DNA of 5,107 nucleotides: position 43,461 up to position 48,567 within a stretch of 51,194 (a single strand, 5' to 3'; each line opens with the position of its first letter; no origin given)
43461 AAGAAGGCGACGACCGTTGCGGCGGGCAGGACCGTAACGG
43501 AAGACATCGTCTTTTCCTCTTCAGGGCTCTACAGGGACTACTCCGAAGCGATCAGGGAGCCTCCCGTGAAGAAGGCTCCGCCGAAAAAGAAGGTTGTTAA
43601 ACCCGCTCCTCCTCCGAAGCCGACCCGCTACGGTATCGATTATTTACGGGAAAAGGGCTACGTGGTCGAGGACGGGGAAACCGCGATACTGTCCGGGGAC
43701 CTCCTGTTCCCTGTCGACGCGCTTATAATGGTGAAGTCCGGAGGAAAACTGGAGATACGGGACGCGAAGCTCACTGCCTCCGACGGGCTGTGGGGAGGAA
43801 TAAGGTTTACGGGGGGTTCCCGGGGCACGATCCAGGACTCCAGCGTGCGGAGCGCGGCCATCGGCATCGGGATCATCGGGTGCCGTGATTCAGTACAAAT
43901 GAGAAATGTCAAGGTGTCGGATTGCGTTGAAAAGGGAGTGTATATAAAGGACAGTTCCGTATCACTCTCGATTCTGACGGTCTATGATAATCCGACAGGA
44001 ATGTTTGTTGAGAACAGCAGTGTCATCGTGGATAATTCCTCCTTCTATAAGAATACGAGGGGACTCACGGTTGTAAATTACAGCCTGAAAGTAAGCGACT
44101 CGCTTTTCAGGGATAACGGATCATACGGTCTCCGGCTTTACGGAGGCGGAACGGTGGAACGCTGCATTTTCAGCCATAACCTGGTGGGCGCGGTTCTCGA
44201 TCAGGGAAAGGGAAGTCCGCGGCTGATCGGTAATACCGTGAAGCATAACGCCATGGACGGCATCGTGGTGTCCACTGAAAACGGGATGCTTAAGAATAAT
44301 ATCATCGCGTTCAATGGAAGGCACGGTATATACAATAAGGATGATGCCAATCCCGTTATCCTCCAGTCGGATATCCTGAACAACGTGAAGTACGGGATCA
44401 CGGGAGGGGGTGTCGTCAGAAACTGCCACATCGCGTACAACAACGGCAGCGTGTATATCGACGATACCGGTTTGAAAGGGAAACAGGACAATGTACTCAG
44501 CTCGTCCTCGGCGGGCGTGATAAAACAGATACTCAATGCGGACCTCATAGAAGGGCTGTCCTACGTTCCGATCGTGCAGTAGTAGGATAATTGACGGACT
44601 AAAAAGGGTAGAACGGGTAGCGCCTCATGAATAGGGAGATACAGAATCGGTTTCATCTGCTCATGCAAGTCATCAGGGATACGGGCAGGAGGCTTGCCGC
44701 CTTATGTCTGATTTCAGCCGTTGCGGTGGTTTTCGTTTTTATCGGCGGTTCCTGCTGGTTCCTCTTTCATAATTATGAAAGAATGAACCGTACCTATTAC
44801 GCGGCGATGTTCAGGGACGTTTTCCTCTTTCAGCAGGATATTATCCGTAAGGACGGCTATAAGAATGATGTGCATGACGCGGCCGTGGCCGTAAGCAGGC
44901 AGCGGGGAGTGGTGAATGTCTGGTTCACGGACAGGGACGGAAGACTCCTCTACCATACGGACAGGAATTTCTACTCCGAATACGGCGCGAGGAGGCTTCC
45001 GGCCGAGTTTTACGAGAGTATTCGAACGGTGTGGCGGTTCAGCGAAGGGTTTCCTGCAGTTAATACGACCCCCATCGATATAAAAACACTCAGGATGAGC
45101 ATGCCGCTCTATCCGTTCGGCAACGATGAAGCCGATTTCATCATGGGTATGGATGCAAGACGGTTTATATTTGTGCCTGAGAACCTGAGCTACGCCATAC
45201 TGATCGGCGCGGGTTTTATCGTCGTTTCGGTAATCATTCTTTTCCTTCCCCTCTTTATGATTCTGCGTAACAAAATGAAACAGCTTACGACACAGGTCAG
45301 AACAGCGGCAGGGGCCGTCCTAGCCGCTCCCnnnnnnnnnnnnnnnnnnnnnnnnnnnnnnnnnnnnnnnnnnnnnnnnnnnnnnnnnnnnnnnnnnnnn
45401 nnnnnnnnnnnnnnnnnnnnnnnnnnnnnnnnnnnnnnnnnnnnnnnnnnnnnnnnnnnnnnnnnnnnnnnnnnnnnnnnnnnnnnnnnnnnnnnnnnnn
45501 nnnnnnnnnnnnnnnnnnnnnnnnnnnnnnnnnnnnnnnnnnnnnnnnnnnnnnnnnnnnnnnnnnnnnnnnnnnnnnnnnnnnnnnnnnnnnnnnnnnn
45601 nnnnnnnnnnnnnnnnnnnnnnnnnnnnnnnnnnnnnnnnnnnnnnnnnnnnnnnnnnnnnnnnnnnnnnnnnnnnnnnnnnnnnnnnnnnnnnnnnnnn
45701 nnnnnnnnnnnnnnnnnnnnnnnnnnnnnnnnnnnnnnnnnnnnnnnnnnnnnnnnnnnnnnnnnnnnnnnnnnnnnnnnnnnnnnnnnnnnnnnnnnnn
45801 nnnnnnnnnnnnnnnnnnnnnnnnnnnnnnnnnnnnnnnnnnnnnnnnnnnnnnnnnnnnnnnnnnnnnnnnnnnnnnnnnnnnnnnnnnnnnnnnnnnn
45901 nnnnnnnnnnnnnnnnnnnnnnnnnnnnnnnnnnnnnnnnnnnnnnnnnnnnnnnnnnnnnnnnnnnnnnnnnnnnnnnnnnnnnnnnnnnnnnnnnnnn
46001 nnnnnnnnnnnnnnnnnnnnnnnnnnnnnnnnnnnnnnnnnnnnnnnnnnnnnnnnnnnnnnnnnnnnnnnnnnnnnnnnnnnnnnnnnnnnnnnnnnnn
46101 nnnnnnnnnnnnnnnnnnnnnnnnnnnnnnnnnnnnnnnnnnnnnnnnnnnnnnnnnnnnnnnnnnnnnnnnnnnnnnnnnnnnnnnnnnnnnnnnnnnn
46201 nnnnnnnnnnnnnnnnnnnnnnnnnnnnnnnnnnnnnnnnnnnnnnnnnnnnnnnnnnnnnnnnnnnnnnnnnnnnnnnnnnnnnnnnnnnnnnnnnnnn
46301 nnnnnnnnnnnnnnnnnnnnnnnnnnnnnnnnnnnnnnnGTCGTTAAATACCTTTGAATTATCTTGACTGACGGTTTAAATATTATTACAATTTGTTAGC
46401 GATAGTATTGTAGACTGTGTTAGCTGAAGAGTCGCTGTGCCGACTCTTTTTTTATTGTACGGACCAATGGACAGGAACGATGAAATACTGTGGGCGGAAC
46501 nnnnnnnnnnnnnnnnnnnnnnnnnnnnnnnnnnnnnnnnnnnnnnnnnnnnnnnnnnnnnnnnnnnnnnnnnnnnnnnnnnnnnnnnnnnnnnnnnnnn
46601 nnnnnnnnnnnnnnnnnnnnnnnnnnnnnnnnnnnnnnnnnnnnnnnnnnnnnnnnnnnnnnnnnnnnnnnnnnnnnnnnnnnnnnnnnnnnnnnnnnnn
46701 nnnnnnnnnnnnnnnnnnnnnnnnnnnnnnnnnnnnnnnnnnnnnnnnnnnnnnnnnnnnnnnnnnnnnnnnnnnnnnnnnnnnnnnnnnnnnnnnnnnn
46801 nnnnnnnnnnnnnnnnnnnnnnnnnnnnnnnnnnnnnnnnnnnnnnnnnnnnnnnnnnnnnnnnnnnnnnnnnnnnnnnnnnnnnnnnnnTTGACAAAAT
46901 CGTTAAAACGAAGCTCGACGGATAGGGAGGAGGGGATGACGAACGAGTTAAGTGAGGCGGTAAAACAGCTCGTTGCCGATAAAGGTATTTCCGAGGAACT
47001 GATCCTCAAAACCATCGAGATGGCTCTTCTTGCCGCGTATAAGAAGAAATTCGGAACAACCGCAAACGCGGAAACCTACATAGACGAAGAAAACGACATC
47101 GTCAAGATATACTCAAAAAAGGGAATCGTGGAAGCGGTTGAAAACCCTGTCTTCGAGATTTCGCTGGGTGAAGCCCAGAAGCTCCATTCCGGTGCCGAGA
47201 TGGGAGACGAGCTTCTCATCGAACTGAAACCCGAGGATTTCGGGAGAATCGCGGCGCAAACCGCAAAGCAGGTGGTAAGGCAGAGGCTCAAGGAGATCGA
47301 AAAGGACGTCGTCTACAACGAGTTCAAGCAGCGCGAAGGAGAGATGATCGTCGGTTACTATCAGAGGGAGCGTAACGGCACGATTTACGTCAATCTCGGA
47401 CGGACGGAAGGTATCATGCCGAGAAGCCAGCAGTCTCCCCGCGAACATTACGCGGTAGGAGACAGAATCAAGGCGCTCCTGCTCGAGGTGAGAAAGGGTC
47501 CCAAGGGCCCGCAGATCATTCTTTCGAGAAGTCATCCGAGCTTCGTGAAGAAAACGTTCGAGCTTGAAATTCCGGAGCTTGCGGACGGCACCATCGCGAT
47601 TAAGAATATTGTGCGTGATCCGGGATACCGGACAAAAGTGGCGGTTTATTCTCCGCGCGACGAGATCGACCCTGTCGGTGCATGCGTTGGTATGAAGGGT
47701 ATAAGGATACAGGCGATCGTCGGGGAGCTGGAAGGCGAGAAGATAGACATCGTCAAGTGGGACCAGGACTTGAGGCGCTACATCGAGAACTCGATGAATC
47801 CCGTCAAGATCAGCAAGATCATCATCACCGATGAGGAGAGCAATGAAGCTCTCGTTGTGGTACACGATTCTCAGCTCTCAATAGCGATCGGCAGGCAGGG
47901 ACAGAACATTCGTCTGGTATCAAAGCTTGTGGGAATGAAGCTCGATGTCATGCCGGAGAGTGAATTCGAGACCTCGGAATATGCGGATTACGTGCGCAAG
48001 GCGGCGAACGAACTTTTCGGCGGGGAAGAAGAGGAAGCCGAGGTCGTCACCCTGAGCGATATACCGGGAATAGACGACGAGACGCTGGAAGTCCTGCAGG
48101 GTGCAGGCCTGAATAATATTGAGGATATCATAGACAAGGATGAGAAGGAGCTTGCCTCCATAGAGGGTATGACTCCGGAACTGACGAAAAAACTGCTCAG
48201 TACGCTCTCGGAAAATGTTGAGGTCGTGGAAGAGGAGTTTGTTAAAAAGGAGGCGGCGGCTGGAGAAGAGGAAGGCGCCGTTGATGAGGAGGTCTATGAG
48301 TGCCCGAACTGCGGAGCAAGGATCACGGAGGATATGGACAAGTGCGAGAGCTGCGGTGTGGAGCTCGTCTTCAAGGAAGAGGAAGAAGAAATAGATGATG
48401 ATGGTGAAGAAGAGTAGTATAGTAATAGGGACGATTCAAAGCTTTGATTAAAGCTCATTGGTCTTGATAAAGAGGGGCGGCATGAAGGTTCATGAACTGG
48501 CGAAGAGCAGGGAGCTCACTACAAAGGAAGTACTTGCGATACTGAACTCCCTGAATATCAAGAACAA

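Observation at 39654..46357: Three-gene envelope cluster in which both signalling domains appear catalytically dead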

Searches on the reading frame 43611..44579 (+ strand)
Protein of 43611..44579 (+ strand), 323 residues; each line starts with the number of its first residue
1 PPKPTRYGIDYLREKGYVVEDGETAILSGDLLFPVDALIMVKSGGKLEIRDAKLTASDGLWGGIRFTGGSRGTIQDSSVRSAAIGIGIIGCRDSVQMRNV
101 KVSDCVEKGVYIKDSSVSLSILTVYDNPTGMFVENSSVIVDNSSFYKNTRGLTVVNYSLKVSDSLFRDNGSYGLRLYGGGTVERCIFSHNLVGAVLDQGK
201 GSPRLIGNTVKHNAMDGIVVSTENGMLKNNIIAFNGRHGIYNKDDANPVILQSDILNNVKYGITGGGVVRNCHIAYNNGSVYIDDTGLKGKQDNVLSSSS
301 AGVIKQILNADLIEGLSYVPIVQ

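Call 94: search_solved_structures(query=A7, max_evalue=1, show_alignments=2)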
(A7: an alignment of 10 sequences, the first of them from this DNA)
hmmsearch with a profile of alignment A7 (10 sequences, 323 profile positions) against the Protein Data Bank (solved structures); distinct sequences matched with E-value up to 1: 6.
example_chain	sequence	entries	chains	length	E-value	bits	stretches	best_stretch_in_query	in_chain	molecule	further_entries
4ozz_A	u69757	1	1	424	5.8e-05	25.6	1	185-265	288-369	Poly(beta-D-mannuronate) C5 epimerase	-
4ozy_A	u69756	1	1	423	6.5e-05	25.4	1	185-265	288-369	Poly(beta-D-mannuronate) C5 epimerase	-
4nk8_A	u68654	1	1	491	7.6e-05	25.2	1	187-265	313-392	Poly(beta-D-mannuronate) C5 epimerase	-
4nk6_A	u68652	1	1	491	0.00011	24.6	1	185-265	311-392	Poly(beta-D-mannuronate) C5 epimerase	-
2pyg_A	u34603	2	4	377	0.0089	18.4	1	136-255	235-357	Poly(beta-D-mannuronate) C5 epimerase 4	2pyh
5lw3_A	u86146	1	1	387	0.029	16.7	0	212-263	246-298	Poly(beta-D-mannuronate) C5 epimerase 6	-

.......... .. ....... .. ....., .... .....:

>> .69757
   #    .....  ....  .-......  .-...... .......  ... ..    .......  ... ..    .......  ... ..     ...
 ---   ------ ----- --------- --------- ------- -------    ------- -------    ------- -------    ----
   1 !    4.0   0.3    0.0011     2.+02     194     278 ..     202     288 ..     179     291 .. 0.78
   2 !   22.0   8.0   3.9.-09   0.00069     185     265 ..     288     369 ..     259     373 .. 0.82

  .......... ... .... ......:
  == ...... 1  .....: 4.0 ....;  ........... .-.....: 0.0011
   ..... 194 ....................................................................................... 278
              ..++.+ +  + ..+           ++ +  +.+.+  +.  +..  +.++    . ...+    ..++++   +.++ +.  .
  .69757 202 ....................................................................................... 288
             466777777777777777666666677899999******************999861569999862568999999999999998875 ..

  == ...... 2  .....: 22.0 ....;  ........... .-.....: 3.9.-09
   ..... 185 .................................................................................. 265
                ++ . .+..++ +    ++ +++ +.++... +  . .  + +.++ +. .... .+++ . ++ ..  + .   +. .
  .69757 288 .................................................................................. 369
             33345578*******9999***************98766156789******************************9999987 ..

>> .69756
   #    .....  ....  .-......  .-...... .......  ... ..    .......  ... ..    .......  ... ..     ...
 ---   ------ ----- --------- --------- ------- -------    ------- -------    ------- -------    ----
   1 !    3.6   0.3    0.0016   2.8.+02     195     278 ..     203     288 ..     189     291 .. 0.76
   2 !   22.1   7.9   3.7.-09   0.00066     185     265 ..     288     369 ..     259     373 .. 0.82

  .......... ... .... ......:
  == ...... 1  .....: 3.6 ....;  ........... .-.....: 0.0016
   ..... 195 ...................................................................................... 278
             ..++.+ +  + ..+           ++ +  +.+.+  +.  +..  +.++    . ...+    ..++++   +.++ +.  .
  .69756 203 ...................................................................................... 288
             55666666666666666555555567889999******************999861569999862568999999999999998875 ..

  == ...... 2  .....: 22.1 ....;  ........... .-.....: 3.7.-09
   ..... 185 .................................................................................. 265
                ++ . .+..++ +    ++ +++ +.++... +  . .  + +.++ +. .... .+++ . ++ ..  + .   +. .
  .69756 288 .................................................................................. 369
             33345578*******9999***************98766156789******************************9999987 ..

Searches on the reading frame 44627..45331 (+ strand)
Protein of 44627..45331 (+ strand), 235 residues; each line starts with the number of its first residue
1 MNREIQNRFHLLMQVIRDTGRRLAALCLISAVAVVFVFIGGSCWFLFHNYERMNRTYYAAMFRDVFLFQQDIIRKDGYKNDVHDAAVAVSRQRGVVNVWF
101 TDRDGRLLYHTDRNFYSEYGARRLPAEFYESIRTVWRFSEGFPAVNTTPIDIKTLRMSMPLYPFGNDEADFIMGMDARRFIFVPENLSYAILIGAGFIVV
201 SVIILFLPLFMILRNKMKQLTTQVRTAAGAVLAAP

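Call 64: search_solved_structures(query=A5, max_evalue=10)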
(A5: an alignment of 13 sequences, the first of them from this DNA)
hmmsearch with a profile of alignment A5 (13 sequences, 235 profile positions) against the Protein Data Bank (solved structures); distinct sequences matched with E-value up to 10: 2.
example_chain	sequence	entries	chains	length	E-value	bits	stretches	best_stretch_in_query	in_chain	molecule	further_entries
8ymc_C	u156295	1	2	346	0.82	12.1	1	17-73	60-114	Cell division protein FtsX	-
8hd0_C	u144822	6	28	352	0.85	12.1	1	17-73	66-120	Cell division protein FtsX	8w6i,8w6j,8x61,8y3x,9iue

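Call 88: find_related_loci(query=A5, collection=metagenome_contigs, flank=10000)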
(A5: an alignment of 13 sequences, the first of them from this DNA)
Query A5 (235 aa) in metagenome_contigs; peptide patterns used: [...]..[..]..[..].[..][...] (x = any residue, [..] = any of these).
257 stretches matched a pattern; 12 encode a relative of the query (tblastn E <= 1e-3); 12 distinct loci.
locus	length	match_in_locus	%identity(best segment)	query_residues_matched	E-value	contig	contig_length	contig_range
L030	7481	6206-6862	41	1-219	4e-62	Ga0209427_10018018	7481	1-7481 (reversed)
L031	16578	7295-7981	39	4-231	1e-59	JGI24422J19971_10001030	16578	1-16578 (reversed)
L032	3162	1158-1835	37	7-231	1e-57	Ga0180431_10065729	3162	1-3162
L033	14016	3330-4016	37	4-231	2e-57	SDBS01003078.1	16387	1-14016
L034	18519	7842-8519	38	7-231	5e-56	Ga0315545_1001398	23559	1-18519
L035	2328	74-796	35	4-231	3e-56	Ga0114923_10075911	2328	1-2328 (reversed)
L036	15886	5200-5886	38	4-231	2e-55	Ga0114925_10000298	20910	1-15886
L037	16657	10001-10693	34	2-231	7e-54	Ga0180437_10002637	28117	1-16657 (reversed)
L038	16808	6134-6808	43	1-225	3e-65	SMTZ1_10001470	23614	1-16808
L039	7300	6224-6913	39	1-229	7e-52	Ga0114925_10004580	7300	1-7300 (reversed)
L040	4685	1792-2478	37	4-231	1e-50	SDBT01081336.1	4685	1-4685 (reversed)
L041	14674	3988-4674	36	4-231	7e-50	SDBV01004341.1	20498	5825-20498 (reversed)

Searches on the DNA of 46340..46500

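Call 84: search_rna_families(source=window, start=46340, end=46500, threshold=evalue, max_evalue=1)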
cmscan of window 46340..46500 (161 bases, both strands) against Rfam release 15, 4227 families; matches with E-value up to 1: 0.
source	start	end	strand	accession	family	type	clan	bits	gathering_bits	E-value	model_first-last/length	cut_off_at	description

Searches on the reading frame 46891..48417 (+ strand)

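Call 11: search_protein_families(library=pfam, proteins=[window:46891-48417:+], max_evalue=0.001)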
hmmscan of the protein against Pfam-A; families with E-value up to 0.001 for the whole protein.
window:46891-48417:+ (508 aa): 7 families
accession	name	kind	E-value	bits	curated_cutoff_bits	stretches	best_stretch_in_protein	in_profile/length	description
PF08529.16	NusA_N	-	3.1e-36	124.6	23.8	1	19-139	1-119/119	NusA N-terminal domain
PF13184.12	KH_5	-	1.6e-30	105.4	27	1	244-312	1-69/69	NusA-like KH domain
PF07650.23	KH_2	-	1.6e-07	31.5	22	1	294-355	2-62/78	KH domain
PF14520.12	HHH_5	-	4.5e-06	27.5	27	1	387-439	3-55/57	Helix-hairpin-helix domain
PF13248.11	Zn_ribbon_3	-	1.4e-05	24.8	27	1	469-492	3-26/26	zinc-ribbon domain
PF23455.1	DUF7129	-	2.2e-05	24.6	30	1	465-491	8-36/45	Domain of unknown function (DUF7129)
PF00575.29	S1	-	5.4e-05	23.9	22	1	155-206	10-68/74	S1 RNA binding domain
